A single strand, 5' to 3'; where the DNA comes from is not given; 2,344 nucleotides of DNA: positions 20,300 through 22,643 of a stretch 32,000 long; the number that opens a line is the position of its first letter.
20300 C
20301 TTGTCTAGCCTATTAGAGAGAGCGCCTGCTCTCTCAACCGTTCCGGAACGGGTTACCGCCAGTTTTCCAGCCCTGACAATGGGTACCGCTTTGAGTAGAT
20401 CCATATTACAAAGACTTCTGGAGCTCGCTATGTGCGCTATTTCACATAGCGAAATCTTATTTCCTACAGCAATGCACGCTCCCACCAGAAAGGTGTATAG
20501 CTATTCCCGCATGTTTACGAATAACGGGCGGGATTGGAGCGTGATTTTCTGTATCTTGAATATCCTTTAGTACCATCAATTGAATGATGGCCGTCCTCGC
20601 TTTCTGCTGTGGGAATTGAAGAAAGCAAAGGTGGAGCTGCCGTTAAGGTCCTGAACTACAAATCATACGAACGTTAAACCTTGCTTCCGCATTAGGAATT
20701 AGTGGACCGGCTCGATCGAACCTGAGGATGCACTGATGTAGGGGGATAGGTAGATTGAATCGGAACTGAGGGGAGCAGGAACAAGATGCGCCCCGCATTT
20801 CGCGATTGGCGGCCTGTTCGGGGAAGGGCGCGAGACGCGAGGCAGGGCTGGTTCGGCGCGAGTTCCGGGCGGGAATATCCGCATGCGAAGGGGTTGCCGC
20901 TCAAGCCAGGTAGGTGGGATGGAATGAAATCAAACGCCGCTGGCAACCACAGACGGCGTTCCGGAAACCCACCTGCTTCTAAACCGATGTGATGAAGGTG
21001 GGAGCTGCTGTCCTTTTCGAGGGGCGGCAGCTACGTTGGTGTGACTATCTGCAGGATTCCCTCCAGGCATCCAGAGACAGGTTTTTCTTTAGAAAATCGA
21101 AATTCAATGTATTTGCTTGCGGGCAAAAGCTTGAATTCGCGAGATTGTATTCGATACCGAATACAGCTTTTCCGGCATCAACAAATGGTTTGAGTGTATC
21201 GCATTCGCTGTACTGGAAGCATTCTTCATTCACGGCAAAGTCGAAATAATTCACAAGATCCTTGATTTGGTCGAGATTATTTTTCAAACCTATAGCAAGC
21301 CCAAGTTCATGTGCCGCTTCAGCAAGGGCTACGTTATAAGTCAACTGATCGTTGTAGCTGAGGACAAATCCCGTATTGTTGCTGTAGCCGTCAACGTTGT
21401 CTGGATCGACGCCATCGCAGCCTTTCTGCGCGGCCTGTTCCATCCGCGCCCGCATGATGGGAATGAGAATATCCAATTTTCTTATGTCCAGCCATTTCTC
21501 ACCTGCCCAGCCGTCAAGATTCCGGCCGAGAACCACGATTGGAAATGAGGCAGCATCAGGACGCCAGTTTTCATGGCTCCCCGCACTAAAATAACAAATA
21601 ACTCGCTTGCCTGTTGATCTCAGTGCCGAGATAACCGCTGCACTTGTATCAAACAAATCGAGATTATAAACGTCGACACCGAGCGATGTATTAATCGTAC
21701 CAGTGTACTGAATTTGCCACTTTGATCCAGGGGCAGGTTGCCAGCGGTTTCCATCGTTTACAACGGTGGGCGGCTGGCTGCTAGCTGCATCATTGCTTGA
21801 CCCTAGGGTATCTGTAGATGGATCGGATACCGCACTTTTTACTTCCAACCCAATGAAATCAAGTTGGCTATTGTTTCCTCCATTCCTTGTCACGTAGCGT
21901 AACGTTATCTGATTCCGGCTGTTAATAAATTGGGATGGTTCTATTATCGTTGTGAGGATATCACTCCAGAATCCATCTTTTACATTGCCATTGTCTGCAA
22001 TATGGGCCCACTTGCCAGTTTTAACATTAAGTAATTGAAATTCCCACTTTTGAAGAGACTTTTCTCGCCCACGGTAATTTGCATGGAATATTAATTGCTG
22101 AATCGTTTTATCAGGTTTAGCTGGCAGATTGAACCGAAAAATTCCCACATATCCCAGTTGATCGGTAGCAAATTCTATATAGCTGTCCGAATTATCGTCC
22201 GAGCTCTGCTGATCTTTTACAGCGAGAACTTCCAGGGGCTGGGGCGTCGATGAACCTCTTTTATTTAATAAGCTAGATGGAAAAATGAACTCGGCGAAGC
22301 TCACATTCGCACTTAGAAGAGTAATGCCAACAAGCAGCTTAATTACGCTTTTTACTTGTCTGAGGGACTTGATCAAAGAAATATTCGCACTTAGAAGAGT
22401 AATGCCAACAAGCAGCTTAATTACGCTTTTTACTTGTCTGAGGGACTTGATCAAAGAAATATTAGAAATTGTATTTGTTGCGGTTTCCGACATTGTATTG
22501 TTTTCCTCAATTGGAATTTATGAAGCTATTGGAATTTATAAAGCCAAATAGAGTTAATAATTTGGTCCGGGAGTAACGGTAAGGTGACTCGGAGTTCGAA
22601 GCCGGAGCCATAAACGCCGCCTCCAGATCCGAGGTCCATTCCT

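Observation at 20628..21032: GC-rich, helix-dense non-coding element flanked by direct repeats between the GH114 gene and pelC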

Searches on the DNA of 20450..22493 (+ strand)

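Call 6: search_rna_families(source=window, start=20450, end=21150, threshold=evalue, max_evalue=10, show_alignments=4)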
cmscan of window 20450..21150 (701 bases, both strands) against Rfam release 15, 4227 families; matches with E-value up to 10: 1.
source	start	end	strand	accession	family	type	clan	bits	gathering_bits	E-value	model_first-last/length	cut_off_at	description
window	20589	20643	+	RF04028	mir-7948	Gene; miRNA;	-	14.4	82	8.1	1-63/63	no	mir-7948 microRNA precursor family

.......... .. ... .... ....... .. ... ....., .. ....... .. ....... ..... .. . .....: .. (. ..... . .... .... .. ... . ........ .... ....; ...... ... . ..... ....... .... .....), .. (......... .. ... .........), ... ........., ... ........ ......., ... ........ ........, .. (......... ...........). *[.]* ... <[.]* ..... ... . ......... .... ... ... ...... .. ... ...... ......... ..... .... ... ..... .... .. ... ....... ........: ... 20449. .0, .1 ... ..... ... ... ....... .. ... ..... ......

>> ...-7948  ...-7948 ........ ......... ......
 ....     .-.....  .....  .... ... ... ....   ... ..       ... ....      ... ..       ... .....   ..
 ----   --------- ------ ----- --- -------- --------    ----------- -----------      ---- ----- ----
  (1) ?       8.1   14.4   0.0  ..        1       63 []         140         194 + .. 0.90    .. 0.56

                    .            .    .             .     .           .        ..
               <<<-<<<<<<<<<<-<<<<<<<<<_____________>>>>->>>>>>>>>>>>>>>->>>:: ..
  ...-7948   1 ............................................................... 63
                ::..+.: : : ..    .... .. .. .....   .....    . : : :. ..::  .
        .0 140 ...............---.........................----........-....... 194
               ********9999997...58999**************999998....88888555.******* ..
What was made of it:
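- On Any Rfam 15 RNA family: The only hit at E<10 in 20450-21150 is a chance microRNA model at 14 bits (call 6).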

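Call 44: search_dna_similar(query=window:20580-21045:+, collection=plasmids, mode=distant, max_evalue=0.01, max_rows=10)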
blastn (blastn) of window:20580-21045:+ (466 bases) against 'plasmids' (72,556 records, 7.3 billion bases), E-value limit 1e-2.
No match.

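Call 45: search_dna_similar(query=window:20580-21045:+, collection=phages, mode=distant, max_evalue=0.01, max_rows=10)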
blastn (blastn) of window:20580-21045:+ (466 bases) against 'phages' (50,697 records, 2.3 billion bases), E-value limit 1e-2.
No match.
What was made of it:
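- Tried and rejected: None (calls 44, 45).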

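Call 49: search_rna_families(sources=[L093, L094, L097, L088], threshold=evalue, max_evalue=5)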
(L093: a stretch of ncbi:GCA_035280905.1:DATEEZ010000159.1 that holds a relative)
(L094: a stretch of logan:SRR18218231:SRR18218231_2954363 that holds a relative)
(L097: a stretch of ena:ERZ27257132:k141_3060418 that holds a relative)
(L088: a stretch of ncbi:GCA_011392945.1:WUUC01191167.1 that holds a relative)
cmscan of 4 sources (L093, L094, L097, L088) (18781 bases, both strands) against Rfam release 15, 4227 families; matches with E-value up to 5: 1.
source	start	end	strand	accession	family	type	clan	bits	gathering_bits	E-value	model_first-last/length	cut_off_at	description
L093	3993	4042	+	RF00612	SNORD75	Gene; snRNA; snoRNA; CD-box;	-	17.8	50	2.5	1-62/62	no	Small nucleolar RNA SNORD75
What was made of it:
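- No Rfam family matches (calls 6, 49). There is no leader peptide, and no known riboswitch matches (calls 6, 49).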

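Call 89: build_rna_model(alignment_id=A6)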
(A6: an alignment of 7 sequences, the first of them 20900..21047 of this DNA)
Model R1 built from alignment A6 (7 sequences, 160 columns); structure: RNAalifold consensus.
model positions 149; base pairs 28; branch points 2; effective number of sequences 2.26; information 0.59 bits per position. Calibrated on 0.2 Mb of random sequence (short: E-values are rough).
structure used (alignment columns):
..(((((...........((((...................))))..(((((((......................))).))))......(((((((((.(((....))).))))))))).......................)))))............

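Call 90: search_with_rna_model(model_id=R1, sources=[window, L006, L007, L008, L009, L010, L011, L012, L013, L014, L015, L016, L017, L018, L019, L020, L021, L022, L023, L024, L025, L026, L027, L028, L029, L030, L079, L083, L086, L088, L090, L093, L094, L095, L096, L097, L098, L100, L101, L102, L103, L104, L105, L106, L107, L108, L109, L110, L111, L112, L118, L170, L179, L180], max_evalue=10, make_alignment=true)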
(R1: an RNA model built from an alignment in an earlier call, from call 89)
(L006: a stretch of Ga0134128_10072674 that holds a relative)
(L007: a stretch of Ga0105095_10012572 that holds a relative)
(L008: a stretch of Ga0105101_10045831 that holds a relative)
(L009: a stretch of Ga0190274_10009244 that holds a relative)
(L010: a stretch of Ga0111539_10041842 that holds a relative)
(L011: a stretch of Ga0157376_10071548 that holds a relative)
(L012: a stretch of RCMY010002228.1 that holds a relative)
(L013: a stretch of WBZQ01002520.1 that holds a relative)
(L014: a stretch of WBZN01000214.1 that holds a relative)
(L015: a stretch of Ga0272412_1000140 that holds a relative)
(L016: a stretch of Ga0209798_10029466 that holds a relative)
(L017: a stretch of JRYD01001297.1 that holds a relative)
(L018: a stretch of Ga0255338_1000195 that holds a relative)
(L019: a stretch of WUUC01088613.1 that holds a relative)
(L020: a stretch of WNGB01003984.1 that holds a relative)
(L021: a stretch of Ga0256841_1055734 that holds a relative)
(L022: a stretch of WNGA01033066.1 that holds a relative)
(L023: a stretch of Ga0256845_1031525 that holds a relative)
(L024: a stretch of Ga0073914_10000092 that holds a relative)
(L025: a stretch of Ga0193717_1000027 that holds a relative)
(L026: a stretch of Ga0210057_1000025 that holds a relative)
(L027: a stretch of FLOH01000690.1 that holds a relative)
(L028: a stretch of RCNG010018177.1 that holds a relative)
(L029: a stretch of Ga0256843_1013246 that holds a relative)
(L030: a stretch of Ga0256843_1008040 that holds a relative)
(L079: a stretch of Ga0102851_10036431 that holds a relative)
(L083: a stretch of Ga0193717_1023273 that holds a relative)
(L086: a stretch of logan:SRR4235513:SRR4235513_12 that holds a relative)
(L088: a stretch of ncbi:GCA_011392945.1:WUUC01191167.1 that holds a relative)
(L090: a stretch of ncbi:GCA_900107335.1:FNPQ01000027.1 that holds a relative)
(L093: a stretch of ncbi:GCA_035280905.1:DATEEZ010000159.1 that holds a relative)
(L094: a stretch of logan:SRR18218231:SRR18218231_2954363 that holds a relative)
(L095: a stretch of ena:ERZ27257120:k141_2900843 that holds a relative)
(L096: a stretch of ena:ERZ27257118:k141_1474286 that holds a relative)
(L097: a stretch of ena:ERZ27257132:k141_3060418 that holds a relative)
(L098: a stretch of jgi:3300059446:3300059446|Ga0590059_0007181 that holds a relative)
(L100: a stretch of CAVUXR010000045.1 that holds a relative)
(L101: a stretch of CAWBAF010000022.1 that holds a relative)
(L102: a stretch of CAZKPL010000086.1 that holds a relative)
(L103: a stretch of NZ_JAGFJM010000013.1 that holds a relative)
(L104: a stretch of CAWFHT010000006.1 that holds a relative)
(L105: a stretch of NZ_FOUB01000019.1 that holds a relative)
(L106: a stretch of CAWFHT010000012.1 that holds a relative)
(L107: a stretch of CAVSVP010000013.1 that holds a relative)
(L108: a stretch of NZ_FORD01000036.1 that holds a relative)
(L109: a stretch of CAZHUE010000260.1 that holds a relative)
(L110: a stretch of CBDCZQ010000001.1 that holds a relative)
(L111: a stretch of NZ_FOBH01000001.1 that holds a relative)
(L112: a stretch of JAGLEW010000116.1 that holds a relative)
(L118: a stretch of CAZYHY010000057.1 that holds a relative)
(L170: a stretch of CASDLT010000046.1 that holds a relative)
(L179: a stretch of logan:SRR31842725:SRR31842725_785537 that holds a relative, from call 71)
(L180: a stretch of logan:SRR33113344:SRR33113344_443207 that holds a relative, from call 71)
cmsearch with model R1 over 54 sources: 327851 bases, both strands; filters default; matches with E-value up to 10: 14.
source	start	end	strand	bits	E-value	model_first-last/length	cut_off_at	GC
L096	2195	2343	+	173.5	1.1e-47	1-149/149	no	0.54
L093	1371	1519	+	172.5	2.2e-47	1-149/149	no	0.55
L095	1836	1984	+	171.2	5.3e-47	1-149/149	no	0.56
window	20900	21047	-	162.4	1.8e-44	1-149/149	no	0.56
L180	455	601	+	159.7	1.1e-43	1-149/149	no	0.56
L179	441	587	+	156.8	7.8e-43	1-149/149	no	0.55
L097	3313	3459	+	133.2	5.1e-36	1-149/149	no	0.52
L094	2132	2272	+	123.5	3.3e-33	1-149/149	no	0.55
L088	399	537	+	90.4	1.2e-23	1-149/149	no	0.47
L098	4369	4464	+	60.7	4.8e-15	1-94/149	3'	0.5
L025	5841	5938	+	16.1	0.038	1-149/149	no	0.33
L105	2908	3061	-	13.3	0.25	1-149/149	no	0.47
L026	4226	4275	-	10.8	1.4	1-149/149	no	0.32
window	23119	23221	-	9.3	3.7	1-149/149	no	0.48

Alignment A7: 14 matches aligned to the model, 232 columns, each read 5' to 3' on its own strand. Consensus structure (alignment columns), stored with it:
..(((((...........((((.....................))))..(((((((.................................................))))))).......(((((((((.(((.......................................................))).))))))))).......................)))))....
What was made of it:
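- Tried and rejected: L008, L010 and L101 are not recovered (call 90), so no larger covariation test was possible.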

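Call 91: search_rna_families(source=L179, threshold=evalue, max_evalue=5)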
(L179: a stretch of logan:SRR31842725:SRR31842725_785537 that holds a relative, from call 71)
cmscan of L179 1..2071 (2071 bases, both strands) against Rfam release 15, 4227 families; matches with E-value up to 5: 3.
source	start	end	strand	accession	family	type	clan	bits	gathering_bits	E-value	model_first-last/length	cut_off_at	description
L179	1800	1862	-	RF01776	RatA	Gene; antitoxin;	-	23.7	49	4.1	1-91/91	no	RNA anti-toxin A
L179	474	532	-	RF01129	sR44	Gene; snRNA; snoRNA; CD-box;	-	16.6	45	0.47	1-55/55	no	Small nucleolar RNA sR44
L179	1729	1857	+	RF01460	rliH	Gene; sRNA;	-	11.9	100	2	1-429/429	no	Listeria sRNA rliH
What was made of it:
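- On Any Rfam 15 RNA family: Orthologues L093, L094, L097, L088 and L179 give nothing relevant (calls 49, 91).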

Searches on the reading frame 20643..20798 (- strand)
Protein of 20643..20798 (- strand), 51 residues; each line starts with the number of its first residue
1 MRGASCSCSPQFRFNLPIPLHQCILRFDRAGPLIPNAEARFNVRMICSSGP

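Call 63: search_protein_families(library=pfam, proteins=[window:20643-20798:-], max_evalue=10)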
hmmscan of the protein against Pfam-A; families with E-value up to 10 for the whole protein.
window:20643-20798:- (51 aa): 0 families

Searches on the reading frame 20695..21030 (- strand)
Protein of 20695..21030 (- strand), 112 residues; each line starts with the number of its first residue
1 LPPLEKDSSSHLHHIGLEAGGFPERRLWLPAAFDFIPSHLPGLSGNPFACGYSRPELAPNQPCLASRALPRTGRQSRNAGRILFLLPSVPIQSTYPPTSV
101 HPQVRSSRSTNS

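Call 69: search_protein_representatives(protein=window:20695-21030:-)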
Query: 112 residues. Proteins with E-value up to 0.001 (for the whole library): 3; up to 1e-10: 2; up to 1e-30: 0. The best 3 are listed.
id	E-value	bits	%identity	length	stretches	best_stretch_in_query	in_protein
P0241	5.7e-26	107.3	77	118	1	3-70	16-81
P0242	3.8e-25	104.6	31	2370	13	56-99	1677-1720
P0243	1.1e-04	38.7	38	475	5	30-53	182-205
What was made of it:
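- On Protein-coding gene or pseudogene: The search of 1.84 billion proteins returns only the orthologous spurious ORF and low-complexity hits (call 69).
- HMMER against 1.84 billion proteins found only that orthologous ORF plus two repetitive low-complexity proteins (call 69).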

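Call 71: find_encoding_contigs(protein=P0241, flank=2500, max_places=10)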
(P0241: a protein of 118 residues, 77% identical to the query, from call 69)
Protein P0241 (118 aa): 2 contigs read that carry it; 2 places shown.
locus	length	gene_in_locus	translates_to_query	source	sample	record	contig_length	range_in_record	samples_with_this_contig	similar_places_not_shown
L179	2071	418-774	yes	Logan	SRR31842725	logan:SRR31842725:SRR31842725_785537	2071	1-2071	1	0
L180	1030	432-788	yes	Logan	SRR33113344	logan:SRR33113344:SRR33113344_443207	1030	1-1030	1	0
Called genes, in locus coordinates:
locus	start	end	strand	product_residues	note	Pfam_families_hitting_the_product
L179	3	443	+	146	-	?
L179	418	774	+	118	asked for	-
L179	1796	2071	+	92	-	?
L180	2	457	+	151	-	?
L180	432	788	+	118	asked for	-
